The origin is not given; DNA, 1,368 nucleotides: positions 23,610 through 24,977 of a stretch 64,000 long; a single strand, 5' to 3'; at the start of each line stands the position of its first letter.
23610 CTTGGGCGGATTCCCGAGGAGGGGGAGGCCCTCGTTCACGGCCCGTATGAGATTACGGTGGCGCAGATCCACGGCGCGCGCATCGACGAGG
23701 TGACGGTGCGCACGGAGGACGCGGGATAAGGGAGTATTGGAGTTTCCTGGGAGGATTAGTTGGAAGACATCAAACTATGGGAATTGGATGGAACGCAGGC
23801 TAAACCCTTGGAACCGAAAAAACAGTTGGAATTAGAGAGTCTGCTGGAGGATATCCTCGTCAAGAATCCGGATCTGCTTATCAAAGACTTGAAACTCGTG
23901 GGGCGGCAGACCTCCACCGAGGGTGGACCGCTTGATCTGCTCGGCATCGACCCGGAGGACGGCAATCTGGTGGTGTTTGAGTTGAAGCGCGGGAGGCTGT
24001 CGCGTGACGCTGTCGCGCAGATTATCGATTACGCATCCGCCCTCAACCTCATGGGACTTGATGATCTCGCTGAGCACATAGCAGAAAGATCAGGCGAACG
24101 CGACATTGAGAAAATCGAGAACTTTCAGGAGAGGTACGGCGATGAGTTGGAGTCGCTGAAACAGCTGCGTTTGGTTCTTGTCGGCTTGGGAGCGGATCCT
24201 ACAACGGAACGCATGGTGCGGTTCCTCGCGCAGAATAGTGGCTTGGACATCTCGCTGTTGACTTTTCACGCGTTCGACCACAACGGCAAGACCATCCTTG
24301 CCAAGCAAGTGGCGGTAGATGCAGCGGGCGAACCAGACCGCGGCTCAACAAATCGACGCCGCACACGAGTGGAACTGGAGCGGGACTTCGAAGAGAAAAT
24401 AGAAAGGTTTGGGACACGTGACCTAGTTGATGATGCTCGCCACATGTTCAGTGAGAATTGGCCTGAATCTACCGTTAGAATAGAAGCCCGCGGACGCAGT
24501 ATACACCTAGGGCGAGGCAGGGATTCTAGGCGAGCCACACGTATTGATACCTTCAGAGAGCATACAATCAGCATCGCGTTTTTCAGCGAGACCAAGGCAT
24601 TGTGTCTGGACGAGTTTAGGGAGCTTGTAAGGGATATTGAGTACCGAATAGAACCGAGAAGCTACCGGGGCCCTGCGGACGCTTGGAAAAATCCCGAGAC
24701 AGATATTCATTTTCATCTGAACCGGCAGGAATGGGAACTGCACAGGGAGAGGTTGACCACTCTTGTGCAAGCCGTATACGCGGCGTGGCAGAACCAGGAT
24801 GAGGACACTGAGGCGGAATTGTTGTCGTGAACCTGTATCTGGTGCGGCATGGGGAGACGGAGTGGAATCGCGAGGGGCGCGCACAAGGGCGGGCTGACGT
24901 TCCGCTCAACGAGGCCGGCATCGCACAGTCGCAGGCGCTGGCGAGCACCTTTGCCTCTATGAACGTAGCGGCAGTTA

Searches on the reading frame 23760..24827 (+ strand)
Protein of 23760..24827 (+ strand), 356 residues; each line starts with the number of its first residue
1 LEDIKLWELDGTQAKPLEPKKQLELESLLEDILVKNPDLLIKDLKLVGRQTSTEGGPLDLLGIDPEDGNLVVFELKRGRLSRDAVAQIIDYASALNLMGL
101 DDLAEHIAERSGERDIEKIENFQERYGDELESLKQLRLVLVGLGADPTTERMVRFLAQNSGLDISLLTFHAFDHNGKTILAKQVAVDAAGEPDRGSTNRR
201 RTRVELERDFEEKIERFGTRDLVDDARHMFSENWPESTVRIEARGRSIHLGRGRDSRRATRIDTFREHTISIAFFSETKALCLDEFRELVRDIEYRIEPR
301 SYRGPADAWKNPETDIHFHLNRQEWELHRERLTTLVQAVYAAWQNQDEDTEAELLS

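Call 25: search_protein_families(library=pfam, proteins=[window:23760-24827:+], max_evalue=0.00001)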
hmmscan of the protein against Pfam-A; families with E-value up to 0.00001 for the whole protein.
window:23760-24827:+ (356 aa): 1 family
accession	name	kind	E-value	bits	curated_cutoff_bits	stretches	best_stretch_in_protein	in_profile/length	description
PF01939.22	NucS_C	-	2.9e-09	37.4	24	1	26-96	2-71/124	Endonuclease NucS C-terminal domain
